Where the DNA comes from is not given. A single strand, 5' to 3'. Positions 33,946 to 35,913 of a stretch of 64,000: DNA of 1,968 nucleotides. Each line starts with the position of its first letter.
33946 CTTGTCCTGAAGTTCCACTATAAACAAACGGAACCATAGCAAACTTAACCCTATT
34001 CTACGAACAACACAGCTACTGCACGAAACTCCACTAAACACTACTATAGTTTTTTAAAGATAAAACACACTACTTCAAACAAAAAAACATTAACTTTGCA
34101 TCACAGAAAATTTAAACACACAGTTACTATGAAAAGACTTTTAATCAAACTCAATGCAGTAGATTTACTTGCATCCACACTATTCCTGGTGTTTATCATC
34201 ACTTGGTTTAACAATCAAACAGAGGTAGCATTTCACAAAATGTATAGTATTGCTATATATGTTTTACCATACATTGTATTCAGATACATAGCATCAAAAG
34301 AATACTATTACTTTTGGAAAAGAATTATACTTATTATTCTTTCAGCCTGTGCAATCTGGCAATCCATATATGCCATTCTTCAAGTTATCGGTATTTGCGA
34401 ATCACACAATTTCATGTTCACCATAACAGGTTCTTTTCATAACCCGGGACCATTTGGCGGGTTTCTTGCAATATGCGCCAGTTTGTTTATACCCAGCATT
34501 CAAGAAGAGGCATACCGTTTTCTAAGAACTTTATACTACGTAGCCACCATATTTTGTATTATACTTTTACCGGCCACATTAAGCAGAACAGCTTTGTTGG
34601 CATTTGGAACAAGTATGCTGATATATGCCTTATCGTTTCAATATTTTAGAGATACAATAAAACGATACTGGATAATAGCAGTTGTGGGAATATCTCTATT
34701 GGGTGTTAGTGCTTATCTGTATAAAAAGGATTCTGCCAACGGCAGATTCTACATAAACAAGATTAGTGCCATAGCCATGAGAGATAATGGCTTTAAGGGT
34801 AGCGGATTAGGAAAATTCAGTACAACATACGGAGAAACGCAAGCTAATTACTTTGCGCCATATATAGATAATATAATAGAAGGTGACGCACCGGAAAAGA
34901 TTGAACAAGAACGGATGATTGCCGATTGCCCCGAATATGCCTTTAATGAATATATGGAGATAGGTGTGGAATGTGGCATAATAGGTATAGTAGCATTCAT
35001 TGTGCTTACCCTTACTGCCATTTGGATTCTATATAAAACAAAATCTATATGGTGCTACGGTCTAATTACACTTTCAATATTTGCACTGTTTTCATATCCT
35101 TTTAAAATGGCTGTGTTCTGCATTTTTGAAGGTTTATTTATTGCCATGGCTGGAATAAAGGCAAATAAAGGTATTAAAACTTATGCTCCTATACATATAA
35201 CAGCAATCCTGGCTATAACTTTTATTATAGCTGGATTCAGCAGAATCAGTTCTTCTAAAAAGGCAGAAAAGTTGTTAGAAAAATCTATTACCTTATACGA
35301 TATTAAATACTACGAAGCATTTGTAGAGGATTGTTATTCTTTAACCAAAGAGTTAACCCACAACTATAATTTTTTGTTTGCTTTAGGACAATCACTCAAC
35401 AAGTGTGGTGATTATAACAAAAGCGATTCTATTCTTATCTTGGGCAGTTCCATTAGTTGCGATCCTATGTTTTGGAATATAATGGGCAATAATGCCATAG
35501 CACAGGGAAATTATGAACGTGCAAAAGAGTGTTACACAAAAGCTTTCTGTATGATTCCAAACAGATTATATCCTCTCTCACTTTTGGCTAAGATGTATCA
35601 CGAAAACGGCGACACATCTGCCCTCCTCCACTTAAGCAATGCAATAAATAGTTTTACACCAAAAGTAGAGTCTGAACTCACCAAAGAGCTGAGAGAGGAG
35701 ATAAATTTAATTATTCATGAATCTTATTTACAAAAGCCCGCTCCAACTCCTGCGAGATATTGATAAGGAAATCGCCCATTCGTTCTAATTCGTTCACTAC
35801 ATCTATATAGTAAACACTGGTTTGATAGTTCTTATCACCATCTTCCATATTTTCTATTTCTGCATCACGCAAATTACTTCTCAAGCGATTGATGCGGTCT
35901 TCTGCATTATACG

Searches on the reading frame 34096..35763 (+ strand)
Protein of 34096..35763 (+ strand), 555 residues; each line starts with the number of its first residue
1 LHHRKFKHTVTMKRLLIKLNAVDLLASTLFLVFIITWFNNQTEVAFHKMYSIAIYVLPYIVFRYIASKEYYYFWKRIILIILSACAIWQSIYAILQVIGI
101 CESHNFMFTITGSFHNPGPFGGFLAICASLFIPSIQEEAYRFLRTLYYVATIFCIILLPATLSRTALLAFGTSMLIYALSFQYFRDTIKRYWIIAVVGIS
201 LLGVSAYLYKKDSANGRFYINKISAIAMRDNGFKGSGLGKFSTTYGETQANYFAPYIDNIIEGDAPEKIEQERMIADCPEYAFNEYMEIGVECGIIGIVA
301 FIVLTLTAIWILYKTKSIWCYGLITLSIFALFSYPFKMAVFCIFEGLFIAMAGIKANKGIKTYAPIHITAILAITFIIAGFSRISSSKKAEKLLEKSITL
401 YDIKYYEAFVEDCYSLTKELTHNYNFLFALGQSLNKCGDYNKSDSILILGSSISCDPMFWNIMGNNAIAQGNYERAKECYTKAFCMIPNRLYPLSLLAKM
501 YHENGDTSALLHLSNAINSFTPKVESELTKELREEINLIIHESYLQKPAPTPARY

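Call 14: search_protein_families(library=pfam, proteins=[window:34129-35763:+])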
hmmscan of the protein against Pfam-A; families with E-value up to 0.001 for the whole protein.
window:34129-35763:+ (544 aa): 2 families
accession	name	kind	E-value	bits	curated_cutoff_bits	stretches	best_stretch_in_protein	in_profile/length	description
PF04932.20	Wzy_C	-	3.5e-13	50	31.7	1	139-291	2-149/149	O-Antigen ligase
PF07719.23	TPR_2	-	4.4e-05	23.7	27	1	448-472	3-27/34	Tetratricopeptide repeat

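Call 15: find_encoding_contigs(protein=window:34129-35763:+, flank=3000, max_places=10)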
Protein window:34129-35763:+ (544 aa): no gene with exactly this product is on record in the collection.

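Call 47: find_encoding_contigs(protein=window:34096-35763:+, flank=2500, max_places=10)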
Protein window:34096-35763:+ (555 aa): 2 contigs read that carry it; 1 place shown.
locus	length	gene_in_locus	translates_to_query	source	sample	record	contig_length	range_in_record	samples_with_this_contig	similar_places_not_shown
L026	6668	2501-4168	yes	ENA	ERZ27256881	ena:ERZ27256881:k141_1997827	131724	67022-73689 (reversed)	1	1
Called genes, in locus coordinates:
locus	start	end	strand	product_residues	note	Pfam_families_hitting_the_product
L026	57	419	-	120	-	PF02152:FolB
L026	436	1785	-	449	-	PF03349:Toluene_X, PF13505:OMP_b-brl (faint)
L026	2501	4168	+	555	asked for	PF04932:Wzy_C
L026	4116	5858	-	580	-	PF02690:Na_Pi_cotrans, PF01895:PhoU (faint)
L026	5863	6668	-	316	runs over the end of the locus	PF01699:Na_Ca_ex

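Call 55: find_homologous_proteins(query=window:34096-35763:+, max_evalue=1e-60)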
Query window:34096-35763:+ (555 aa): 224 proteins with E <= 1e-60 among 8000 candidates; the best 120 are listed.
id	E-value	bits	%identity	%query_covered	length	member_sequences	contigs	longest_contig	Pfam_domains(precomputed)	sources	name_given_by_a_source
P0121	0.0e+0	1126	91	98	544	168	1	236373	PF04932.21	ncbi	-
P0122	4.2e-274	929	75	98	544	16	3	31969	PF04932.21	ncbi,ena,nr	ncbi:MAG: O-antigen ligase family protein [Bacteroidaceae bacterium]|nr:O-antigen ligase family prot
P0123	6.1e-196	671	54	95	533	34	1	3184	PF04932.21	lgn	-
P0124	4.8e-175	602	50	96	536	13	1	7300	PF04932.21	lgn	-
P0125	1.1e-126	442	44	94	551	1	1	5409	PF04932.21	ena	-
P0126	1.1e-125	439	43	91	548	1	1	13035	PF04932.21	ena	-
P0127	1.8e-125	438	43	95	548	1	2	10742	PF04932.21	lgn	-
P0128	2.0e-125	438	42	93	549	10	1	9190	-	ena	-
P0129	7.3e-125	436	42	95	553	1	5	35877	PF03419.19,PF04932.21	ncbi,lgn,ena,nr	ncbi:MAG: hypothetical protein J6U04_12850 [Salinivirgaceae bacterium]|nr:hypothetical protein [Sali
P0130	1.8e-124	435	43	94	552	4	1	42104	PF04932.21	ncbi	-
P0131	1.9e-123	432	43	95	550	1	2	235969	PF04932.21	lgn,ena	-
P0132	2.5e-123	431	41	95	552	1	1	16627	PF04932.21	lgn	-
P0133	3.6e-123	431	42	95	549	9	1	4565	PF04932.21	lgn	-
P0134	4.1e-123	431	43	94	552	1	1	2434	PF04932.21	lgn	-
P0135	3.3e-122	428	42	94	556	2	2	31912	PF04932.21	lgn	-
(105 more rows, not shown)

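Call 56: find_encoding_contigs(protein=P0121, flank=3000, max_places=10)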
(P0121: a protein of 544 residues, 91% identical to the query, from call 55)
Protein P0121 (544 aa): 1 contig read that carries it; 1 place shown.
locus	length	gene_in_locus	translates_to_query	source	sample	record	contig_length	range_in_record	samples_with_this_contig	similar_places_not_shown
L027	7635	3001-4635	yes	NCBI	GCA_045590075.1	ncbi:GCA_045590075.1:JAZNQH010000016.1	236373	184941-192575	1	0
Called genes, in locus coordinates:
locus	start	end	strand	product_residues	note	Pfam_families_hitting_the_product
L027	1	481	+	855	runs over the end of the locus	PF00317:Ribonuc_red_lgN (weak), PF02867:Ribonuc_red_lgC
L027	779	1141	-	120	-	PF02152:FolB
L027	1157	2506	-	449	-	PF03349:Toluene_X (weak), PF13505:OMP_b-brl (faint)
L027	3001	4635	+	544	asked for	PF04932:Wzy_C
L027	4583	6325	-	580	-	PF02690:Na_Pi_cotrans, PF01895:PhoU (faint)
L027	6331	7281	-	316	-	PF01699:Na_Ca_ex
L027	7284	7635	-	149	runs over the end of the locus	-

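Call 57: find_encoding_contigs(protein=P0122, flank=3000, max_places=10)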
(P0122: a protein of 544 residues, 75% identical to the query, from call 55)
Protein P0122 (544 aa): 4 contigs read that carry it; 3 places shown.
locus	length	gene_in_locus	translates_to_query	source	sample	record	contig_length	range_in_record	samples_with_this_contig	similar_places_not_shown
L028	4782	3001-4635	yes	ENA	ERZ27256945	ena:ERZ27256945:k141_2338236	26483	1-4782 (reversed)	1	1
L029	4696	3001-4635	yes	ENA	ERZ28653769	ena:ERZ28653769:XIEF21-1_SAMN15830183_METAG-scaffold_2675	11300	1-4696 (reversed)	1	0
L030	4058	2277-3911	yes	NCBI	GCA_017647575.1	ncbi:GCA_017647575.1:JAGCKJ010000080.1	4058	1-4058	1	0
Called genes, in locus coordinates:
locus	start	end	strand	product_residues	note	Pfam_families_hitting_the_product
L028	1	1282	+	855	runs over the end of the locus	PF00317:Ribonuc_red_lgN (weak), PF02867:Ribonuc_red_lgC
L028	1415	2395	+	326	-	PF01408:GFO_IDH_MocA, PF03447:NAD_binding_3 (weak), PF03807:F420_oxidored (weak), PF22725:GFO_IDH_MocA_C3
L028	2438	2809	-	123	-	PF02152:FolB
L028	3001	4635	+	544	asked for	PF04932:Wzy_C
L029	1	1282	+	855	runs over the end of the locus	PF00317:Ribonuc_red_lgN (weak), PF02867:Ribonuc_red_lgC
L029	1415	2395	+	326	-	PF01408:GFO_IDH_MocA, PF03447:NAD_binding_3 (weak), PF03807:F420_oxidored (weak), PF22725:GFO_IDH_MocA_C3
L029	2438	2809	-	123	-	PF02152:FolB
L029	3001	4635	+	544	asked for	PF04932:Wzy_C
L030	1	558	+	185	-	?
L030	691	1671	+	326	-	PF01408:GFO_IDH_MocA, PF03447:NAD_binding_3 (weak), PF03807:F420_oxidored (weak), PF22725:GFO_IDH_MocA_C3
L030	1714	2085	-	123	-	PF02152:FolB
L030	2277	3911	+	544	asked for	PF04932:Wzy_C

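Call 67: find_encoding_contigs(protein=P0246, flank=1500, max_places=10)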
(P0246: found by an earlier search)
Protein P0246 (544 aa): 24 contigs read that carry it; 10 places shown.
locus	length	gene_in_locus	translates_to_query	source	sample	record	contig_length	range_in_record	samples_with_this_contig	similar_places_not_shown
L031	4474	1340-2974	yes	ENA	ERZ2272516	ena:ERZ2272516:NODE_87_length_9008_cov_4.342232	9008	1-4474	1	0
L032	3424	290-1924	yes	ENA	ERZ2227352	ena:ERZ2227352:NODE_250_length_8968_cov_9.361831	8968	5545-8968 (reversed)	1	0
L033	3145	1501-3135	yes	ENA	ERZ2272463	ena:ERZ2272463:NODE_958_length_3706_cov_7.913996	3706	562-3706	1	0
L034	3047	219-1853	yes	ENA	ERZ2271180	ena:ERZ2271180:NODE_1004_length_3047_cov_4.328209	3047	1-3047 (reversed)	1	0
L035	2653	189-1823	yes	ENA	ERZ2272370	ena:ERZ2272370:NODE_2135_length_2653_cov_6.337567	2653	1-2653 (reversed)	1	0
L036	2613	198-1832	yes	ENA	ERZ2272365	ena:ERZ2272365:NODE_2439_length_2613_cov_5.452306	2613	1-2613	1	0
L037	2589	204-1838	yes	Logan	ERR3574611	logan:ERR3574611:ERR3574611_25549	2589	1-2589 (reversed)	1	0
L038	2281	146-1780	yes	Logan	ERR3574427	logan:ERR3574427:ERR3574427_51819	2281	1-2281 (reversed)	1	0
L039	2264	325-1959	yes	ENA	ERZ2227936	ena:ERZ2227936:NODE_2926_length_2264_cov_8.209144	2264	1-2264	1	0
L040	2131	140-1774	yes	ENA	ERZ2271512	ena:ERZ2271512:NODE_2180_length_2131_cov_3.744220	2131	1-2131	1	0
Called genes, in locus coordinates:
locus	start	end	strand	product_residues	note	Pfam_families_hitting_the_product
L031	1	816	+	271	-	?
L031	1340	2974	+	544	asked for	PF04932:Wzy_C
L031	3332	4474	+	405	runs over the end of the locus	PF00753:Lactamase_B, PF19583:ODP, PF00258:Flavodoxin_1, PF12724:Flavodoxin_5 (weak)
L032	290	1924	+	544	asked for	PF04932:Wzy_C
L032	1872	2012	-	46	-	-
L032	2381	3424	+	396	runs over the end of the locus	PF00753:Lactamase_B, PF19583:ODP, PF00258:Flavodoxin_1, PF12724:Flavodoxin_5 (weak)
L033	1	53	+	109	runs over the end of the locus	PF01381:HTH_3 (weak)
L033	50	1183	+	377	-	PF13657:Couple_hipA, PF07804:HipA_C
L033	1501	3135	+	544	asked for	PF04932:Wzy_C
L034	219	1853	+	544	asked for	PF04932:Wzy_C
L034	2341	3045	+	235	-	?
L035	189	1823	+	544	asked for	PF04932:Wzy_C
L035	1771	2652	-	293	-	?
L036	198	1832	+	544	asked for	PF04932:Wzy_C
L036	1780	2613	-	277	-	?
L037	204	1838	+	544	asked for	PF04932:Wzy_C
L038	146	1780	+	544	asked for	PF04932:Wzy_C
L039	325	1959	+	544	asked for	PF04932:Wzy_C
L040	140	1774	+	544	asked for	PF04932:Wzy_C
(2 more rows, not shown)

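Call 71: search_protein_families(library=pfam, proteins=[L031:1-816:+, L033:50-1183:+])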
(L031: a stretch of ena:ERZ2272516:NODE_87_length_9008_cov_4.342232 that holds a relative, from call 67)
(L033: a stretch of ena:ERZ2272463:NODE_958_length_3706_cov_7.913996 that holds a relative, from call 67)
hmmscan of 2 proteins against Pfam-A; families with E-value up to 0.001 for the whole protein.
L031:1-816:+ (271 aa): 1 family
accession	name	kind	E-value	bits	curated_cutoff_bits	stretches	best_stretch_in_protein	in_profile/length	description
PF07751.16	Abi_2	-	4.6e-48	164.4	25.6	1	15-186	24-184/184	Abi-like protein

L033:50-1183:+ (377 aa): 2 families
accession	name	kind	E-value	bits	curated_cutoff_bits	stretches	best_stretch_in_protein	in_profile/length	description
PF07804.18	HipA_C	-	2.3e-41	142.2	30.5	1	159-364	3-209/213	HipA-like C-terminal domain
PF13657.11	Couple_hipA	-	4.8e-17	62.7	22.5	1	7-115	1-98/99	HipA N-terminal domain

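Call 74: find_encoding_contigs(protein=P0265, flank=8000, max_places=6)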
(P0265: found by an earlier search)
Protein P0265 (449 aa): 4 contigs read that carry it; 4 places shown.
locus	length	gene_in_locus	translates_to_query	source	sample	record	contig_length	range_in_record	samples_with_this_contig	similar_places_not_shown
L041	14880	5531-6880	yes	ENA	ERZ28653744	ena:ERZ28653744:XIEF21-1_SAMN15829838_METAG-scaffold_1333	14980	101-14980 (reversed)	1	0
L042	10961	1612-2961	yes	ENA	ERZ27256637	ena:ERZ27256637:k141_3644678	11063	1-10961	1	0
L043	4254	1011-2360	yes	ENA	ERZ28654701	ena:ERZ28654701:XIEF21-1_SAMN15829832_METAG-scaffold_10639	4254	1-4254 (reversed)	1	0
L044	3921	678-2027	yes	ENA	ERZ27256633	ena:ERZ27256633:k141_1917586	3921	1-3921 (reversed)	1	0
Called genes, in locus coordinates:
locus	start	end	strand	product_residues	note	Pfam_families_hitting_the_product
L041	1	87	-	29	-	?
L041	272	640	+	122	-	-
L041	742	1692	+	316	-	PF01699:Na_Ca_ex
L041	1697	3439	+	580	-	PF02690:Na_Pi_cotrans, PF01895:PhoU (faint)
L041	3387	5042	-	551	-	-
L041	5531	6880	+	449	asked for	PF03349:Toluene_X, PF13505:OMP_b-brl (faint)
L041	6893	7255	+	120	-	PF02152:FolB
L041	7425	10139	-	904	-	PF00317:Ribonuc_red_lgN (weak), PF02867:Ribonuc_red_lgC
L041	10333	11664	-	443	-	PF11490:DNA_pol3_a_NII (faint), PF11638:DnaA_N (weak), PF00308:Bac_DnaA, PF13401:AAA_22 (faint), PF08299:Bac_DnaA_C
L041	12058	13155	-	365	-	PF01520:Amidase_3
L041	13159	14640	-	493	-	PF26550:Tricorn_2nd (faint), PF26549:Tricorn_N (weak), PF07676:PD40 (weak)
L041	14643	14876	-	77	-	PF19529:DUF6057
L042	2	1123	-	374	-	?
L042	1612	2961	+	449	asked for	PF03349:Toluene_X, PF13505:OMP_b-brl (faint)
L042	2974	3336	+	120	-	PF02152:FolB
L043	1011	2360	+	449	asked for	PF03349:Toluene_X, PF13505:OMP_b-brl (faint)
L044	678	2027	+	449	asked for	PF03349:Toluene_X, PF13505:OMP_b-brl (faint)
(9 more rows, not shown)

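Call 75: find_encoding_contigs(protein=P0257, flank=8000, max_places=6)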
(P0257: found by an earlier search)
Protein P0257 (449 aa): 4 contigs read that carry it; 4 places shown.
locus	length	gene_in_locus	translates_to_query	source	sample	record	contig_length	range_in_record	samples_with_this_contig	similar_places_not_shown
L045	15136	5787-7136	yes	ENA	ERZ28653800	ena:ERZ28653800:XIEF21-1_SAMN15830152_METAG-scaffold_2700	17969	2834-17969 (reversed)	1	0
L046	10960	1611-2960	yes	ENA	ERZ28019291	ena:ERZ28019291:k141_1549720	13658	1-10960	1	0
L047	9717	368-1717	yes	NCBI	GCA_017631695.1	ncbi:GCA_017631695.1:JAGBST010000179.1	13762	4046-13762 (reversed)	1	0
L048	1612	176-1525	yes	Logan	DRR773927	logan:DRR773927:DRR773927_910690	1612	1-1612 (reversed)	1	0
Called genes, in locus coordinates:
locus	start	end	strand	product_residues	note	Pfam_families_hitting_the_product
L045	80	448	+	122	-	-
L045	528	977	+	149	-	-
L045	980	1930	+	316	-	PF01699:Na_Ca_ex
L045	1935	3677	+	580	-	PF02690:Na_Pi_cotrans, PF01895:PhoU (faint)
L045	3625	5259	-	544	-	PF04932:Wzy_C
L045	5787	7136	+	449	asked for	PF03349:Toluene_X, PF13505:OMP_b-brl (faint)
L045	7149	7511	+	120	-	PF02152:FolB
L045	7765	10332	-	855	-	PF00317:Ribonuc_red_lgN (weak), PF02867:Ribonuc_red_lgC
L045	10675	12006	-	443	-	PF11490:DNA_pol3_a_NII (faint), PF11638:DnaA_N (weak), PF00308:Bac_DnaA, PF13401:AAA_22 (faint), PF08299:Bac_DnaA_C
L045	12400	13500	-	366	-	PF01520:Amidase_3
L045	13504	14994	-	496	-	PF26550:Tricorn_2nd (faint), PF07676:PD40 (faint), PF26549:Tricorn_N (weak)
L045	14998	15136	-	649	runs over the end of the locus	PF19529:DUF6057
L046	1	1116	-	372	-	?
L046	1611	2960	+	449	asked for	PF03349:Toluene_X, PF13505:OMP_b-brl (faint)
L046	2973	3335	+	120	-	PF02152:FolB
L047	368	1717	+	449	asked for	PF03349:Toluene_X, PF13505:OMP_b-brl (faint)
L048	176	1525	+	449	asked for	PF03349:Toluene_X, PF13505:OMP_b-brl (faint)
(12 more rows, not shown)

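Call 87: find_encoding_contigs(protein=P0268, flank=10000, max_places=6)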
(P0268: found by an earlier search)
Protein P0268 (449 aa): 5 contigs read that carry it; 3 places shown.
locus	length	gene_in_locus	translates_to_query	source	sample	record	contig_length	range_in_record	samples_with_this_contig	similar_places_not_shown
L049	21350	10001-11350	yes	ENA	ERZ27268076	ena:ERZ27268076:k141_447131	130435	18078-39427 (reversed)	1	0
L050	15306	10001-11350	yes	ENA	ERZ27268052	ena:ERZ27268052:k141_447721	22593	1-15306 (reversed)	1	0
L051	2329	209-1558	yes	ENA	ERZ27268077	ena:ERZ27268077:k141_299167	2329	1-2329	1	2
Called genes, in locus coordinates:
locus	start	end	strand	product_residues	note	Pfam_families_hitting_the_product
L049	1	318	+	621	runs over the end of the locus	PF00474:SSF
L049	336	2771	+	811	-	PF06165:GH94_b-supersand, PF17167:Glyco_hydro_94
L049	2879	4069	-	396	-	PF00753:Lactamase_B, PF19583:ODP, PF00258:Flavodoxin_1, PF12724:Flavodoxin_5 (weak)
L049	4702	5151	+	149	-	-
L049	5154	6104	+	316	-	PF01699:Na_Ca_ex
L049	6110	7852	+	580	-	PF02690:Na_Pi_cotrans, PF01895:PhoU (faint)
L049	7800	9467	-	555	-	PF04932:Wzy_C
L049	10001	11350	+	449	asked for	PF03349:Toluene_X (weak), PF13505:OMP_b-brl (faint)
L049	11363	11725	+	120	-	PF02152:FolB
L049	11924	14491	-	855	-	PF00317:Ribonuc_red_lgN (weak), PF02867:Ribonuc_red_lgC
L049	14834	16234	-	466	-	PF11490:DNA_pol3_a_NII (faint), PF11638:DnaA_N, PF00308:Bac_DnaA, PF13401:AAA_22 (faint), PF08299:Bac_DnaA_C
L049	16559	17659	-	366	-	PF01520:Amidase_3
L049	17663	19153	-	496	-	PF26550:Tricorn_2nd (faint), PF07676:PD40 (faint), PF26549:Tricorn_N (weak)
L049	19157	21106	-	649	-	PF19529:DUF6057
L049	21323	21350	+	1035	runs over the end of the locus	PF02837:Glyco_hydro_2_N, PF00703:Glyco_hydro_2, PF02836:Glyco_hydro_2_C, PF16353:LacZ_4, PF02929:Bgal_small_N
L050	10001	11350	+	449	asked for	PF03349:Toluene_X (weak), PF13505:OMP_b-brl (faint)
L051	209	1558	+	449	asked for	PF03349:Toluene_X (weak), PF13505:OMP_b-brl (faint)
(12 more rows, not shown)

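Call 96: find_homologous_proteins(query=L031:1-816:+, max_evalue=1e-80)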
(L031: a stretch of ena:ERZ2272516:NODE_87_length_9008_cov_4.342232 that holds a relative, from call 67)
Query L031:1-816:+ (271 aa): 357 proteins with E <= 1e-80 among 1490 candidates; the best 120 are listed.
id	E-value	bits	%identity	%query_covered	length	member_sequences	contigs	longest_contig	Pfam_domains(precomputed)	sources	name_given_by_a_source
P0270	1.7e-168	577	91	100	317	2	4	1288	PF07751.17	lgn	-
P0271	2.8e-166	570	90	100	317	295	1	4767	PF07751.17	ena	-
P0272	5.2e-166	569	89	100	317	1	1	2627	PF07751.17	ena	-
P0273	2.6e-164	563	87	100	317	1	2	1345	PF07751.17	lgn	-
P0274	3.5e-164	563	87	100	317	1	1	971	PF07751.17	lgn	-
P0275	7.0e-164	562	87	100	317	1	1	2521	PF07751.17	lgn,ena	-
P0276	1.3e-163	561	87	100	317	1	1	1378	PF07751.17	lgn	-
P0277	2.1e-163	560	86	100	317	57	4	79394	PF07751.17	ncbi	-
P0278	5.4e-163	559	87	100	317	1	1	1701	PF07751.17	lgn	-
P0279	5.7e-163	559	87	100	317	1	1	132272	PF07751.17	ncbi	-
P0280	2.9e-161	553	86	100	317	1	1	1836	PF07751.17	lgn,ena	-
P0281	1.9e-155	534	82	100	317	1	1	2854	PF07751.17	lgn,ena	-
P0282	4.7e-155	533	82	100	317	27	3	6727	PF07751.17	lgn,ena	-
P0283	5.9e-147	506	79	100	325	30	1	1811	PF07751.17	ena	-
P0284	2.1e-146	504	79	100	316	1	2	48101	PF07751.17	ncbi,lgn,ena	-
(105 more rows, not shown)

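Call 97: find_encoding_contigs(protein=P0279, flank=10000, max_places=3)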
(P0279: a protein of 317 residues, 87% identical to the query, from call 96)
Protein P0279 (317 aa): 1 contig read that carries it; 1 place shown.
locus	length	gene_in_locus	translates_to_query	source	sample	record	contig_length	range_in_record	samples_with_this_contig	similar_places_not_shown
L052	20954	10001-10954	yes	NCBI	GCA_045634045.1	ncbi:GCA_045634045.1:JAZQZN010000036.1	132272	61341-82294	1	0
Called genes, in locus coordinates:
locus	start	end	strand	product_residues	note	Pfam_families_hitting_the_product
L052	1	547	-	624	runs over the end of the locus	PF01134:GIDA, PF12831:FAD_oxidored (weak), PF21680:GIDA_C_1st, PF13932:SAM_GIDA_C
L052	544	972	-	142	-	PF02130:YbeY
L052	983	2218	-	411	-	PF07670:Gate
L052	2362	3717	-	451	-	PF05697:Trigger_N, PF28537:FKBP-like_TF, PF28539:TF_C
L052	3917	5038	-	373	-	-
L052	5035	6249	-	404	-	PF13439:Glyco_transf_4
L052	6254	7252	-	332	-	PF01207:Dus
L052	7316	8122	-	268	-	PF00589:Phage_integrase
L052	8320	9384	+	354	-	PF01420:Methylase_S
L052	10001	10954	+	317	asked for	PF07751:Abi_2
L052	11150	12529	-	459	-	PF01420:Methylase_S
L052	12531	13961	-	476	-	PF12161:HsdM_N, PF02384:N6_Mtase, PF01170:UPF0020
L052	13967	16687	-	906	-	PF04313:HSDR_N, PF00270:DEAD, PF04851:ResIII, PF18766:SWI2_SNF2, PF08463:EcoEI_R_C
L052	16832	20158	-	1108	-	PF00756:Esterase, PF18962:Por_Secre_tail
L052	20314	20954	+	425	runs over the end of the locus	PF01136:Peptidase_U32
